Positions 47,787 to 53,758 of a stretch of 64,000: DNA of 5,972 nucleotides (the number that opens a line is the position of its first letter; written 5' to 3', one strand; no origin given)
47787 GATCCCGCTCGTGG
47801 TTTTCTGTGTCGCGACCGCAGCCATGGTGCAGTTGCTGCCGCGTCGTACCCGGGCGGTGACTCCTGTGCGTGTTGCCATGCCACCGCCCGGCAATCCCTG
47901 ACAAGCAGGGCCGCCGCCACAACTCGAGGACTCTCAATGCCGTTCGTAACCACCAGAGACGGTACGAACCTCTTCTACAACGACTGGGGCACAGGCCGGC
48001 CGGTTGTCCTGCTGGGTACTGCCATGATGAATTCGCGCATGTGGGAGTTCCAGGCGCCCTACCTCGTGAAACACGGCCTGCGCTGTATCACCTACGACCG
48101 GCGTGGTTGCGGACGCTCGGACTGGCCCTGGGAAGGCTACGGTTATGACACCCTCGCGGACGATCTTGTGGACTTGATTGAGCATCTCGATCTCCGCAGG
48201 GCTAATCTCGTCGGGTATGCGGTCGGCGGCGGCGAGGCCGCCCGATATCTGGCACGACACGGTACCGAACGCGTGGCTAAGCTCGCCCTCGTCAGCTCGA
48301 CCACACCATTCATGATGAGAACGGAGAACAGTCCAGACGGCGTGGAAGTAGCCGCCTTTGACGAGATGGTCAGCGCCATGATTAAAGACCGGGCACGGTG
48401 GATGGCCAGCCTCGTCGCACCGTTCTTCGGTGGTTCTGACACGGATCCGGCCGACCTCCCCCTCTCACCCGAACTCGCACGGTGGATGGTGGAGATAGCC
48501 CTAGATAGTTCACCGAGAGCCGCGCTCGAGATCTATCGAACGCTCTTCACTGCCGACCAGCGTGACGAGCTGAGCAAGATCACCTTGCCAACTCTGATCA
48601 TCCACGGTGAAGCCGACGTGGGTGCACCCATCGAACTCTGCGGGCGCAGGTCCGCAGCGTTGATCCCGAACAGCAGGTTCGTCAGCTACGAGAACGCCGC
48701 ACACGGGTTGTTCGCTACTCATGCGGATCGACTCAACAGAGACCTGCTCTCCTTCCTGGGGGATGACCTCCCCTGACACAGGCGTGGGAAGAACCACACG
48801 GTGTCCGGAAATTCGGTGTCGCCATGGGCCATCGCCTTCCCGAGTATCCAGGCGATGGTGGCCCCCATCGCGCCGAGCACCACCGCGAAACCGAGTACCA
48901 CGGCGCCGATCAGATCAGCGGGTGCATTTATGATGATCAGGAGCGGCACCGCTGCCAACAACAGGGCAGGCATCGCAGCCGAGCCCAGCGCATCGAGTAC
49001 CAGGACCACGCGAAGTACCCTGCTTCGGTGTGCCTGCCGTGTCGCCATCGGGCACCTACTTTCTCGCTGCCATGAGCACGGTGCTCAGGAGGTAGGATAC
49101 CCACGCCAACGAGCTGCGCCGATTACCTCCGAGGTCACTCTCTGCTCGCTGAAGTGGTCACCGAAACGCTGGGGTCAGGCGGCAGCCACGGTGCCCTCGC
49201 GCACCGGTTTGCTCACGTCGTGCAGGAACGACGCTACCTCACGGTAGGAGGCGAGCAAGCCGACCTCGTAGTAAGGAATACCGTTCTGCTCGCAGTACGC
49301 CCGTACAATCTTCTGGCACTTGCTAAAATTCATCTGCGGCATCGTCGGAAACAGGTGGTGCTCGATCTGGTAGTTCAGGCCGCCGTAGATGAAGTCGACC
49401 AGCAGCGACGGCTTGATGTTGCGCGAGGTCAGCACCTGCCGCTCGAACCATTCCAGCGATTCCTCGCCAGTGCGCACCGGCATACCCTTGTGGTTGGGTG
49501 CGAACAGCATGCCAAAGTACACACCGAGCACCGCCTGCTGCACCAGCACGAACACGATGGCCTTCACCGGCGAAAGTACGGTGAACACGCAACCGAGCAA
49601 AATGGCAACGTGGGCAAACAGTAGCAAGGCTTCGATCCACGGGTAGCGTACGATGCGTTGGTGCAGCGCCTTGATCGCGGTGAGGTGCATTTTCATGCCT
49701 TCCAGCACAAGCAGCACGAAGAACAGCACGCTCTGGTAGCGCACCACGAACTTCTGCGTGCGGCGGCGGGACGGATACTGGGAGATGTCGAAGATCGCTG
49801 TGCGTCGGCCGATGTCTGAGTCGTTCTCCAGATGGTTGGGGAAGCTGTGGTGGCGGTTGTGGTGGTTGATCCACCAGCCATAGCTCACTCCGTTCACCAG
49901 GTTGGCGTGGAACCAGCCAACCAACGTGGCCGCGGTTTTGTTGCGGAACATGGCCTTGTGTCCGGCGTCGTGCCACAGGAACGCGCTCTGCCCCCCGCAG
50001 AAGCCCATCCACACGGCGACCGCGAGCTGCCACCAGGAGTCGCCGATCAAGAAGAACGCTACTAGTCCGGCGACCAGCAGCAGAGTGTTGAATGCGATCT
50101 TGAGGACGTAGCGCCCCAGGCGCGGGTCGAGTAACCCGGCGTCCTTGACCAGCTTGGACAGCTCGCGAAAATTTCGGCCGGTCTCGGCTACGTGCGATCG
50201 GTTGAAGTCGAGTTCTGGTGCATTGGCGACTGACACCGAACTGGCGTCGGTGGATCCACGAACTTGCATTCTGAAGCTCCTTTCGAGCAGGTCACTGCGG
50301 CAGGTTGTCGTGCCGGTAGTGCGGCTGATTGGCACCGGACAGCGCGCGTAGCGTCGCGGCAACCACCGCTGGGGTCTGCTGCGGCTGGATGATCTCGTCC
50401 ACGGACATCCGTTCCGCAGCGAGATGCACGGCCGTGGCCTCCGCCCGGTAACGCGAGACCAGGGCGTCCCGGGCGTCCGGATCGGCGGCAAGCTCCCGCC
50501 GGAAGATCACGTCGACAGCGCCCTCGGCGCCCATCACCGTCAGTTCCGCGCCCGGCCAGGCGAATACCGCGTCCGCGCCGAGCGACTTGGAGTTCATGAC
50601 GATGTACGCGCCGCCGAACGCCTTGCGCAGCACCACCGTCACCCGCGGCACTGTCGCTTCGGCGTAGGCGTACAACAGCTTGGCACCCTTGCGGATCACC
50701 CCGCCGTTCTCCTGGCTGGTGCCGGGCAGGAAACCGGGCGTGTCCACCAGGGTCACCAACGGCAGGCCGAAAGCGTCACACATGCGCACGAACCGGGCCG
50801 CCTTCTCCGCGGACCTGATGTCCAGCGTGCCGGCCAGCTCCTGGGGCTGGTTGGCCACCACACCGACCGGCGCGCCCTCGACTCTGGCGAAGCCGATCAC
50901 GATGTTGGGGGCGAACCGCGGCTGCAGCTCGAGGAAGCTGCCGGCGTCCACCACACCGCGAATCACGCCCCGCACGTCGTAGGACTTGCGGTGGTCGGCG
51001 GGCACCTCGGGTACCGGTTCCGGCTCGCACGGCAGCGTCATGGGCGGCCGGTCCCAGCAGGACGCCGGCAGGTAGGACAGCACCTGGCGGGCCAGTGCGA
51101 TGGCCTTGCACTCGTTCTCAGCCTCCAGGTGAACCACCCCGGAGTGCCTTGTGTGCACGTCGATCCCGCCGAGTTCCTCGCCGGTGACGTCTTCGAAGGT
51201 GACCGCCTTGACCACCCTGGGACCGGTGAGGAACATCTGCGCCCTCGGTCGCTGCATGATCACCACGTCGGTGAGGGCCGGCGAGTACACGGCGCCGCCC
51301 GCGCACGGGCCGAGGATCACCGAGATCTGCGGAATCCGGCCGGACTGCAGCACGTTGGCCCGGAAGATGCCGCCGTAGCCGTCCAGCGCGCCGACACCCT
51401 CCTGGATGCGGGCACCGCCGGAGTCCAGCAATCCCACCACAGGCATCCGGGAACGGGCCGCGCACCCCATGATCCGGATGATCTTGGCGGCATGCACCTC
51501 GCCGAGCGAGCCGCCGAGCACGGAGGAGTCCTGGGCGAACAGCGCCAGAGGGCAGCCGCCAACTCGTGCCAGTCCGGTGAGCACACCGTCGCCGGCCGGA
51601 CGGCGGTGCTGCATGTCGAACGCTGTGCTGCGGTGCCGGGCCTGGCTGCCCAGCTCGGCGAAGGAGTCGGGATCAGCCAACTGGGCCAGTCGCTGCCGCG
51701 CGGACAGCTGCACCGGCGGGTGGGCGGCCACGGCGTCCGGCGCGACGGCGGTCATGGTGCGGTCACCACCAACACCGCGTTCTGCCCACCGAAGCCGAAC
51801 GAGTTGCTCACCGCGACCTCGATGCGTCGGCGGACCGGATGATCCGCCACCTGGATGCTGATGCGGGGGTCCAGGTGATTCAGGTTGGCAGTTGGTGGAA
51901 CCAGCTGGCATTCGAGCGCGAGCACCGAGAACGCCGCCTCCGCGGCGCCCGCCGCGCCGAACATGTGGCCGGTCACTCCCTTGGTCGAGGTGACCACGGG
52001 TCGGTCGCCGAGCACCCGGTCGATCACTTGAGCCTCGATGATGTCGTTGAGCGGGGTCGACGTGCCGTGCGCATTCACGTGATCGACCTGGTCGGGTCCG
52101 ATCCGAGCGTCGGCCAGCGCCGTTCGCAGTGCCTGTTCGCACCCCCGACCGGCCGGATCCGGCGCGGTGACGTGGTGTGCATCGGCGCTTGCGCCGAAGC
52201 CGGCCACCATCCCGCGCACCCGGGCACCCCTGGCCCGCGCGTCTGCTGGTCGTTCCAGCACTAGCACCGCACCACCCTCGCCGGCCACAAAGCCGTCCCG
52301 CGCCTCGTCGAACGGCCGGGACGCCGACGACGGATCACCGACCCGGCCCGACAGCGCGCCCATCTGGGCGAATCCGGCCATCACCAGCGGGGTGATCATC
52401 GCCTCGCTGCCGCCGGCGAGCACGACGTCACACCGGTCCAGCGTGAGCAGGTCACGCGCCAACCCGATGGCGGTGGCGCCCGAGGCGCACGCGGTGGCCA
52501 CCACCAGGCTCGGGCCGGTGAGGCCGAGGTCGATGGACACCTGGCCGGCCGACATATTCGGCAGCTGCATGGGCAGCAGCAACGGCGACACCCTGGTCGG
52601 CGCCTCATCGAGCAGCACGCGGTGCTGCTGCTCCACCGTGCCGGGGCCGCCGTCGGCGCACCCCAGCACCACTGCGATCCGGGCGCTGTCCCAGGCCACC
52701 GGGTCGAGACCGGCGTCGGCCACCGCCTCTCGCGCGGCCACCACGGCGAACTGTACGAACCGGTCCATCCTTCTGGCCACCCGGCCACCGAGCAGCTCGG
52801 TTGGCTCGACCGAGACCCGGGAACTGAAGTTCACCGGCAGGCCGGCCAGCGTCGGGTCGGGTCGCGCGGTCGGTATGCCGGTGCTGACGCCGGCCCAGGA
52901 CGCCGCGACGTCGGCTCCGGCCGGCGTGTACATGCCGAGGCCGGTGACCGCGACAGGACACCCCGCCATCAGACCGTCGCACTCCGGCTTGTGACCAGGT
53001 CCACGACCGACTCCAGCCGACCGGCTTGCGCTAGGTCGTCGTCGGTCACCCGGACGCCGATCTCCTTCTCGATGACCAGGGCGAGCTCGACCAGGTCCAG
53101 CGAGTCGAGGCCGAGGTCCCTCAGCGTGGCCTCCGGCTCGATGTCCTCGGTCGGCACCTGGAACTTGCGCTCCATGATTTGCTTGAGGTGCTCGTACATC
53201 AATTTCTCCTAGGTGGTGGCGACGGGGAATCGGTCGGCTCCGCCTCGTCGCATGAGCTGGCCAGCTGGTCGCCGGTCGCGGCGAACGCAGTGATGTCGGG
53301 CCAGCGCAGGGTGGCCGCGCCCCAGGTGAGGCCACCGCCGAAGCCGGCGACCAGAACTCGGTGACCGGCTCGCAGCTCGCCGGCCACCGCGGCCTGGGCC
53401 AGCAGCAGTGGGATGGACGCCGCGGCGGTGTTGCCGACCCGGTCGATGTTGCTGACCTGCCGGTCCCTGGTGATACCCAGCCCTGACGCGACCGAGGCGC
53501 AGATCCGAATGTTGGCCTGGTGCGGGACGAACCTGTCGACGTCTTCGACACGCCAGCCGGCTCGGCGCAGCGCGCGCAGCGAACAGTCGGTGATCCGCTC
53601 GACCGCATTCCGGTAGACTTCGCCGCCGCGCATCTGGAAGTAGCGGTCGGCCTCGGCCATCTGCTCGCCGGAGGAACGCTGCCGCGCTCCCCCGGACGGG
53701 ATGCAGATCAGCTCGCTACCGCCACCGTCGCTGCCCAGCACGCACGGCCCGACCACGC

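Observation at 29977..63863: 34-kb island: a valanimycin-type N-N/azoxy toolkit grafted onto dedicated fatty-acid and polyketide machinery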

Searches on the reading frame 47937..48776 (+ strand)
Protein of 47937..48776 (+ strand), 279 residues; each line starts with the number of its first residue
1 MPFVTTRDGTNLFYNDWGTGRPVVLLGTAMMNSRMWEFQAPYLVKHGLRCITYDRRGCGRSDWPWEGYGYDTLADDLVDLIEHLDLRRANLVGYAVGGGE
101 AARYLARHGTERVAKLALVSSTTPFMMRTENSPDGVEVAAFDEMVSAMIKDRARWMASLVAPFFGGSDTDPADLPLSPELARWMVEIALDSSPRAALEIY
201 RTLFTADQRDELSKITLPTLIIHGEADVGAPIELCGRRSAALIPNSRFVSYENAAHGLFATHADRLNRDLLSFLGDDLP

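Call 6: search_protein_families(library=pfam, proteins=[window:47937-48776:+], max_evalue=0.01)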
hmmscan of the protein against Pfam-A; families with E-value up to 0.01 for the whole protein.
window:47937-48776:+ (279 aa): 3 families
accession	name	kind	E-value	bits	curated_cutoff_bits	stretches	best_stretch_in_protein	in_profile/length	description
PF00561.26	Abhydrolase_1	-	1.5e-28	100.5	25.8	1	22-262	2-244/245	alpha/beta hydrolase fold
PF12697.13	Abhydrolase_6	-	2.2e-13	51.8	26.3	1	24-267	2-215/217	Alpha/beta hydrolase family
PF12146.15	Hydrolase_4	-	2.6e-12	47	27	1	39-259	23-235/239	Serine aminopeptidase, S33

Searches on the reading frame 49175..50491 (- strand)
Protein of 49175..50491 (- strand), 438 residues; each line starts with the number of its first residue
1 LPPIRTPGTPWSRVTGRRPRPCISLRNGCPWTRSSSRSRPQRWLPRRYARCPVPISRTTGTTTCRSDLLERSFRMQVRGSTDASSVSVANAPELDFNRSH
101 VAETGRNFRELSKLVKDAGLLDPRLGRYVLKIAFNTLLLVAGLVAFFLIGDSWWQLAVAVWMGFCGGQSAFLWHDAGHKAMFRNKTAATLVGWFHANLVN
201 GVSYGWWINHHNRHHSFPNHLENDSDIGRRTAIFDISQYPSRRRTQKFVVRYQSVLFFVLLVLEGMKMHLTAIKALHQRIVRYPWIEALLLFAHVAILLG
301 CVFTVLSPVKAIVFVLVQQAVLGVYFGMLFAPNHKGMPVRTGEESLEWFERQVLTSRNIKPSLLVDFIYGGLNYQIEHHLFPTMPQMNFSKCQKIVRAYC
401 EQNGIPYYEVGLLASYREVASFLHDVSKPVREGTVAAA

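Call 6: search_protein_families(library=pfam, proteins=[window:49175-50491:-], max_evalue=0.01)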
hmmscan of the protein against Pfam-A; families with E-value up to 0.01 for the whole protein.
window:49175-50491:- (438 aa): 1 family
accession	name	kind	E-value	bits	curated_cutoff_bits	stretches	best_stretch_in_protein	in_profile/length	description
PF00487.30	FA_desaturase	-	3.9e-42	145.2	29.7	1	152-409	2-251/253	Fatty acid desaturase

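Call 28: search_protein_families(library=ncbifam, proteins=[window:49175-50491:-], max_evalue=0.001)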
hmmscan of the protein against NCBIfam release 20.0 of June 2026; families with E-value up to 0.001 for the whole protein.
window:49175-50491:- (438 aa): 4 families
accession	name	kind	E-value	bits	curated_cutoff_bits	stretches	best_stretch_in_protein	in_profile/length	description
NF045688.1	BCarotHydoxCrtR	equivalog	4.4e-12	45.7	475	2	295-427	167-285/297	beta-carotene hydroxylase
NF041365.1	GntB_guanitoxin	equivalog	4.6e-10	39.4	380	1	127-403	21-285/308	guanitoxin biosynthesis L-arginine gamma (S) hydroxylase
NF052549.1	FAdesatDesBBac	equivalog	3.7e-08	33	500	1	137-399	38-293/340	Delta(10) desaturase DesB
NF052548.1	FAdesatDesABac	equivalog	1.2e-06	27.8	500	1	155-394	54-290/328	Delta(5) desaturase DesA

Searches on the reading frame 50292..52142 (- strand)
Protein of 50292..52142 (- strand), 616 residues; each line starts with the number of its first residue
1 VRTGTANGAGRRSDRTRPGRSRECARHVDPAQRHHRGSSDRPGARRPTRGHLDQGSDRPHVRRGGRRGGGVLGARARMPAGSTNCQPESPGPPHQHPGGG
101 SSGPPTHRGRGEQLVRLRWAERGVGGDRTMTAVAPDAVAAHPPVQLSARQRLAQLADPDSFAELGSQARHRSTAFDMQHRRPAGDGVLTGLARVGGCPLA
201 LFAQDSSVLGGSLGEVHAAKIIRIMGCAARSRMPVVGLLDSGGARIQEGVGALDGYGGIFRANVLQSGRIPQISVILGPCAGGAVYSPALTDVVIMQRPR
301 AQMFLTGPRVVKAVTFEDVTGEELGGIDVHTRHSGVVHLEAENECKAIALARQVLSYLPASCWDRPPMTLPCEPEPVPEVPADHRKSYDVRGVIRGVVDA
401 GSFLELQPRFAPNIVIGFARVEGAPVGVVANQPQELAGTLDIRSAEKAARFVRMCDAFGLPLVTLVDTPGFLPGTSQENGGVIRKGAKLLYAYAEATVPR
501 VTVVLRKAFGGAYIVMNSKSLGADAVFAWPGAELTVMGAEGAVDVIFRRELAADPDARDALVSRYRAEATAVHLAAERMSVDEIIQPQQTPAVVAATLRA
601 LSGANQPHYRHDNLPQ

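Call 6: search_protein_families(library=pfam, proteins=[window:50292-52142:-], max_evalue=0.01)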
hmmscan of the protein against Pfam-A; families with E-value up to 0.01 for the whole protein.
window:50292-52142:- (616 aa): 3 families
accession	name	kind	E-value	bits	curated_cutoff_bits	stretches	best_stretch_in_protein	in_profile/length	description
PF01039.27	Carboxyl_trans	-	4.3e-160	534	22.3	1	145-606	7-483/493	Carboxyl transferase domain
PF03255.19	ACCA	-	8.1e-13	48.6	23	1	444-552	132-236/310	Acetyl co-enzyme A carboxylase carboxyltransferase-like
PF06833.16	MdcE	-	0.00026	21.2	32.7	1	461-544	29-112/196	Malonate decarboxylase gamma subunit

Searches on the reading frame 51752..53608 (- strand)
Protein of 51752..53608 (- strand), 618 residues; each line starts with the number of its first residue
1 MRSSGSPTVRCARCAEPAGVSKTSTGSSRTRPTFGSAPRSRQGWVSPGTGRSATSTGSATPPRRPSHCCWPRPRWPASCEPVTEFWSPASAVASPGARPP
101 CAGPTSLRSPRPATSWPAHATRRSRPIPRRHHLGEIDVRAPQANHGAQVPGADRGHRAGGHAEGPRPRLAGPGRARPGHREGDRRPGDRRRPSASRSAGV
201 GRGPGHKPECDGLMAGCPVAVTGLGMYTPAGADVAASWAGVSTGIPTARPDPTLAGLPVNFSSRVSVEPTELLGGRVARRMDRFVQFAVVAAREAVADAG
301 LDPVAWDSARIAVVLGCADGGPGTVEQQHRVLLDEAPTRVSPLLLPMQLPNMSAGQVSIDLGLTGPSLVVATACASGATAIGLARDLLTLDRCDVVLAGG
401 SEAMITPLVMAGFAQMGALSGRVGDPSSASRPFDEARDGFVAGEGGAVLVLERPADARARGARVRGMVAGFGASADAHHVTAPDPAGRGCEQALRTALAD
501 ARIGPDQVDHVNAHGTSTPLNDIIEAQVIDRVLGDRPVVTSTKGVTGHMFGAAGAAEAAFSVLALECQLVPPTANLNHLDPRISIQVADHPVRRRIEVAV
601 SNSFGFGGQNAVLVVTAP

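Call 7: search_protein_families(library=pfam, proteins=[window:51752-53608:-], max_evalue=0.01)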
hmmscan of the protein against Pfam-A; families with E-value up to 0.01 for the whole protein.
window:51752-53608:- (618 aa): 3 families
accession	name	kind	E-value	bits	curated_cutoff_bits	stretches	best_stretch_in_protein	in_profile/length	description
PF00109.32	ketoacyl-synt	-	4.2e-50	171.1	20.8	1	218-457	3-252/252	Beta-ketoacyl synthase, N-terminal domain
PF02801.28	Ketoacyl-synt_C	-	1.7e-32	112.3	20.8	1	466-576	2-118/119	Beta-ketoacyl synthase, C-terminal domain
PF00108.29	Thiolase_N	-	4.7e-06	26.6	26.4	1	354-404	63-115/260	Thiolase, N-terminal domain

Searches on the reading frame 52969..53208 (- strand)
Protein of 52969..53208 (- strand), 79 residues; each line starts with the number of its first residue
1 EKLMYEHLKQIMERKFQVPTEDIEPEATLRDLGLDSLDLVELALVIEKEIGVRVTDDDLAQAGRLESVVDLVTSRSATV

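Call 7: search_protein_families(library=pfam, proteins=[window:52969-53208:-], max_evalue=0.01)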
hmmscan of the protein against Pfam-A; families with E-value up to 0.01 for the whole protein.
window:52969-53208:- (79 aa): 2 families
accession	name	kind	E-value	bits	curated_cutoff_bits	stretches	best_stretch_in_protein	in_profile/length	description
PF00550.31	PP-binding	-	5.4e-16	59.1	20.8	1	7-72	2-67/67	Phosphopantetheine attachment site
PF23297.2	ACP_SdgA_C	-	1.3e-05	25.6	27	1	16-75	23-82/95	Highly reducing polyketide synthase sdgA, C-terminal ACP domain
